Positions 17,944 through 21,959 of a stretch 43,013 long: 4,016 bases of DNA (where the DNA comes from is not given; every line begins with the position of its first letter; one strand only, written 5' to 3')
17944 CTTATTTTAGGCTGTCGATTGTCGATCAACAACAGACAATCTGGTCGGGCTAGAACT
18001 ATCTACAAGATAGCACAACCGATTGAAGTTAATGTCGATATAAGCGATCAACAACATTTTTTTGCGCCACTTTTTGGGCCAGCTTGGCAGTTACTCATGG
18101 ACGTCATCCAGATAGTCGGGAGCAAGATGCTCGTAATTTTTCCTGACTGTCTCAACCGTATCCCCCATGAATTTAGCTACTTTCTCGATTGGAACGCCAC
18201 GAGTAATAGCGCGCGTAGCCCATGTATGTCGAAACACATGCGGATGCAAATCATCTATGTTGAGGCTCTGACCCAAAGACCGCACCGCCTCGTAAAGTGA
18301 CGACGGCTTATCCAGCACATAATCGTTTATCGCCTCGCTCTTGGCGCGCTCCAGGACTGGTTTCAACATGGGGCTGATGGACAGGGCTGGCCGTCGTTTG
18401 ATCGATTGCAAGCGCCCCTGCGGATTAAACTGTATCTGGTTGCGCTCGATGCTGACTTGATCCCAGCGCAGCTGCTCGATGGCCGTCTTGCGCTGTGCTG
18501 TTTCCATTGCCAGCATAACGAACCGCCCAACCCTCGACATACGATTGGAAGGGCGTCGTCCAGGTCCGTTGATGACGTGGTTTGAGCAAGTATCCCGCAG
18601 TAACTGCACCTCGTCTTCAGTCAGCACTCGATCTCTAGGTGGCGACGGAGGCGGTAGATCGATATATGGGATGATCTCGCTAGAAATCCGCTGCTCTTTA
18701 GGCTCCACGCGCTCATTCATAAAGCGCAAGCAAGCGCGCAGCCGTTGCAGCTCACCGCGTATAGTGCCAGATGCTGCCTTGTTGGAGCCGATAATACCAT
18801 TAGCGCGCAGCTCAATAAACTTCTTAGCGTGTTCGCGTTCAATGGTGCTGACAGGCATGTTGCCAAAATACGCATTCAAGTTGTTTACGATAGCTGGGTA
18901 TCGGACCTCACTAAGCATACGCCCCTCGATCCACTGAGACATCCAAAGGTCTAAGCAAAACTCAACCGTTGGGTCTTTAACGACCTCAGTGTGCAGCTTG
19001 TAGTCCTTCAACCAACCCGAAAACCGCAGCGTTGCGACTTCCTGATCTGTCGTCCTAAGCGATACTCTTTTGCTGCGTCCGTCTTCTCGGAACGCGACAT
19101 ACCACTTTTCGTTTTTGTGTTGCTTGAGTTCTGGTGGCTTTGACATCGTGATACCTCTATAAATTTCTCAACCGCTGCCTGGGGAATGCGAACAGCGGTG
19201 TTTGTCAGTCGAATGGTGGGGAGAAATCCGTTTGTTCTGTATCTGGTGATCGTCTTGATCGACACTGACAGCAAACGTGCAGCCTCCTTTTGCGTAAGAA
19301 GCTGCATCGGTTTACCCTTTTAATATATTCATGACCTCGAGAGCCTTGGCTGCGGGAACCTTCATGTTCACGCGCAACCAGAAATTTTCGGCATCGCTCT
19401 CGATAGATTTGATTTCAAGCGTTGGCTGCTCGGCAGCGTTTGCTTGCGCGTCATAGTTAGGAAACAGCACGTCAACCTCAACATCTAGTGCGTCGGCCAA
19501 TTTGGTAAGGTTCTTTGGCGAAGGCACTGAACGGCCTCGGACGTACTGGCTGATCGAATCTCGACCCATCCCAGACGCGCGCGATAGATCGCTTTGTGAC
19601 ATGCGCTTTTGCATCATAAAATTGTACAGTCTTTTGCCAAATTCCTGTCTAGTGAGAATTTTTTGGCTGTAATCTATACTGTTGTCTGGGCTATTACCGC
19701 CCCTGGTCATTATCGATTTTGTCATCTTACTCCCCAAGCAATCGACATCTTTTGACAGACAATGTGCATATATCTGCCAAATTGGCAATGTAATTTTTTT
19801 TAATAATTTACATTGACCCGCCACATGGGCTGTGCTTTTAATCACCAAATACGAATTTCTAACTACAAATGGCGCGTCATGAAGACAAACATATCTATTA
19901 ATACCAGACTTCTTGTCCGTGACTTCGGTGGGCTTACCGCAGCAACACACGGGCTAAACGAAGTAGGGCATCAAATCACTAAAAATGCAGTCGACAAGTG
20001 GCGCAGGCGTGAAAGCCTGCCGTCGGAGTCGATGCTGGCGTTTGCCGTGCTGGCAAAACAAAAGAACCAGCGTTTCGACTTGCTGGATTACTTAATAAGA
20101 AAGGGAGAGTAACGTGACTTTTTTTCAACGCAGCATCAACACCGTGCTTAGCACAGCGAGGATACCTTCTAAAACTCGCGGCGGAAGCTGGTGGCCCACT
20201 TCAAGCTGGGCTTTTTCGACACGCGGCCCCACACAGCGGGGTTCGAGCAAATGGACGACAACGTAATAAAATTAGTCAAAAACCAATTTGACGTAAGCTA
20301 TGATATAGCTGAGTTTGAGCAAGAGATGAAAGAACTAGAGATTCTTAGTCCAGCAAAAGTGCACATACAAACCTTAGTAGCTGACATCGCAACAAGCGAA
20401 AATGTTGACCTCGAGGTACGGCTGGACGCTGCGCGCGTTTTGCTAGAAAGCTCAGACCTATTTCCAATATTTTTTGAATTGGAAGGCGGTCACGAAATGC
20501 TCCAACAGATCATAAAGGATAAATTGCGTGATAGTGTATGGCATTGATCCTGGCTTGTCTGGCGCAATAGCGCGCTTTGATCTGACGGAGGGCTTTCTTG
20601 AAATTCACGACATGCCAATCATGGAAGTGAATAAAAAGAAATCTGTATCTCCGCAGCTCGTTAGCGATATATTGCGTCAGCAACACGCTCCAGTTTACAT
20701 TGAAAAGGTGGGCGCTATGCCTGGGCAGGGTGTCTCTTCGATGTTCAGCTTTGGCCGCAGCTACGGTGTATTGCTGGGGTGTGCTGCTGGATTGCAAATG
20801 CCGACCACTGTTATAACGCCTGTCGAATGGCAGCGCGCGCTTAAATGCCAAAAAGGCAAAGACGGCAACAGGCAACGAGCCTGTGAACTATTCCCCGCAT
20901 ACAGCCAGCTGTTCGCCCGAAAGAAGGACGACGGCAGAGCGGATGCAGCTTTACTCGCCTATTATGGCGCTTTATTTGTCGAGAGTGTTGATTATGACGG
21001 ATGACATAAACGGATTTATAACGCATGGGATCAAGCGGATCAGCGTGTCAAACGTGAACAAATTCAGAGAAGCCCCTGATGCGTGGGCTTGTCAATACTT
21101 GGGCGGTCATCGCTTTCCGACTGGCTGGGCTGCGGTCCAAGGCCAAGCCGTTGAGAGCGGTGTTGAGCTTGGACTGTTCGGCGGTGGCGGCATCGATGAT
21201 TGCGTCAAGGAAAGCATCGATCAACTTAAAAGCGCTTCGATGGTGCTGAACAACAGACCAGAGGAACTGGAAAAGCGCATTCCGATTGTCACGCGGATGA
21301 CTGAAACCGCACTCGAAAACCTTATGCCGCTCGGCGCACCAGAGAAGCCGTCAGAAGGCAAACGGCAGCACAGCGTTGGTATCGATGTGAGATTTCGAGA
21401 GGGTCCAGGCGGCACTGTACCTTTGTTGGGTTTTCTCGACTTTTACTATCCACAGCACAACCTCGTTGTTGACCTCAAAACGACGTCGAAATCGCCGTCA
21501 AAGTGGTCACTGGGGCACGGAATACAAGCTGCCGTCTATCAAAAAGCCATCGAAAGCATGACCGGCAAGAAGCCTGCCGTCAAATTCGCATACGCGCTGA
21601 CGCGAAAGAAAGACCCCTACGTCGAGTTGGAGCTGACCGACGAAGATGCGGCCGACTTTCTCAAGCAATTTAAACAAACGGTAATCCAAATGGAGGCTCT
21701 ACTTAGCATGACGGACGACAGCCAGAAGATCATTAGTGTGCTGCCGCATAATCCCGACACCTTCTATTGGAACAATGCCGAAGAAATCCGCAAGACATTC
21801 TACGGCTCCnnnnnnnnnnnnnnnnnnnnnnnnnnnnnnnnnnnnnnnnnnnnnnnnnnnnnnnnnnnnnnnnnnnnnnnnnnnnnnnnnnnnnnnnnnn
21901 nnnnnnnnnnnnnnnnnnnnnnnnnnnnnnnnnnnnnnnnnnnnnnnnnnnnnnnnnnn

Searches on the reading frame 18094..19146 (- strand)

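Call 10: search_protein_families(library=phrogs, proteins=[window:18094-19146:-], max_evalue=0.001)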
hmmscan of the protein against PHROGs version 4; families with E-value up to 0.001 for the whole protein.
window:18094-19146:- (351 aa): 5 families
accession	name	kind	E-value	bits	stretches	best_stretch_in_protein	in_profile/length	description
phrog_1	-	integration and excision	7.3e-45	155.3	1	7-349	112-443/611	integrase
phrog_216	-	integration and excision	3.4e-16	60.2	1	171-350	52-233/301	integrase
phrog_23271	-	unknown function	7.4e-05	23.6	1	300-330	9-39/67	-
phrog_7685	-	integration and excision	0.00011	22.9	1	282-344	162-226/240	integrase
phrog_7269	-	integration and excision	0.00012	23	1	285-348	14-76/89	integrase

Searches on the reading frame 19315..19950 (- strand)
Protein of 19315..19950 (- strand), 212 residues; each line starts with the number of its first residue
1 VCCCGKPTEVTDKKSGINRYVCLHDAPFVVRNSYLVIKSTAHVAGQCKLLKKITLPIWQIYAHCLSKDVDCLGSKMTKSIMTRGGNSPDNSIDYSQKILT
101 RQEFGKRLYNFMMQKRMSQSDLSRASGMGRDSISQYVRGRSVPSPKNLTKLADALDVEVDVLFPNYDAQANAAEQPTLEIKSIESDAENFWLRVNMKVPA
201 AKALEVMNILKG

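Call 10: search_protein_families(library=phrogs, proteins=[window:19315-19950:-], max_evalue=0.001)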
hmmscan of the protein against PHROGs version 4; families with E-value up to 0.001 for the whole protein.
window:19315-19950:- (212 aa): 10 families
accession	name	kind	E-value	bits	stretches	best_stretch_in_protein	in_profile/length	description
phrog_8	-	transcription regulation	2.1e-16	61.3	1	58-168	26-141/346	transcriptional regulator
phrog_3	-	transcription regulation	6.6e-13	50.2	1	95-185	78-169/430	transcriptional repressor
phrog_4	-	transcription regulation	2.1e-12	47.7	1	92-169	132-198/400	transcriptional repressor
phrog_2439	-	transcription regulation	3.7e-10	40.2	1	105-168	9-72/367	transcriptional regulator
phrog_2967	-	transcription regulation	5e-10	40.3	1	101-167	8-74/225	transcriptional regulator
phrog_2328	-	transcription regulation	1.2e-08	35.9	1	95-164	7-76/128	transcriptional repressor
phrog_1373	-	transcription regulation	1.4e-08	35.9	1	86-175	46-135/166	transcriptional regulator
phrog_7241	-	transcription regulation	1.2e-05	26.4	1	111-162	69-120/122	transcriptional regulator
phrog_5823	-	transcription regulation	3e-05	24.3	1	102-175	5-81/404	transcriptional regulator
phrog_4441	-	DNA, RNA and nucleotide metabolism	0.00022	22.5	1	118-160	20-62/98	HTH DNA binding protein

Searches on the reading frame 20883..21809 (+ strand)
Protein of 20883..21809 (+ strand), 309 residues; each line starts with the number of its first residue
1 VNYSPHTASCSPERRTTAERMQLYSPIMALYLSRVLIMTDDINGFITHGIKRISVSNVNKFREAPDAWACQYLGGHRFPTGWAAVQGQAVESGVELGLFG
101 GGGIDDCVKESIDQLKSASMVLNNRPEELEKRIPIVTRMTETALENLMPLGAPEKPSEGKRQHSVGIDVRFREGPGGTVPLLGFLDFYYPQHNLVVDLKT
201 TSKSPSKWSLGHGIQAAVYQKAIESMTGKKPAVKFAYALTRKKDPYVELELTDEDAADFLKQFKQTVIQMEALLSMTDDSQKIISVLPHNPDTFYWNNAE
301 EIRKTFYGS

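Call 10: search_protein_families(library=phrogs, proteins=[window:20883-21809:+], max_evalue=0.001)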
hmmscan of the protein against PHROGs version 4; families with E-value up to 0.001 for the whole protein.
window:20883-21809:+ (309 aa): 6 families
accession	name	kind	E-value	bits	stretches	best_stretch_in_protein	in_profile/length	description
phrog_10230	-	unknown function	5.8e-09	36.6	1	173-302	144-270/279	-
phrog_69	-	DNA, RNA and nucleotide metabolism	2.6e-07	31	1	47-269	84-297/501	exonuclease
phrog_412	-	DNA, RNA and nucleotide metabolism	1.7e-05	25.3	1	184-264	288-375/440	exonuclease VIII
phrog_298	-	DNA, RNA and nucleotide metabolism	7.7e-05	23.2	1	187-263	178-249/293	exonuclease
phrog_1227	-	DNA, RNA and nucleotide metabolism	0.00018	21.9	0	179-268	128-230/268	exonuclease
phrog_1218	-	DNA, RNA and nucleotide metabolism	0.00022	21.6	0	193-277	155-243/364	exonuclease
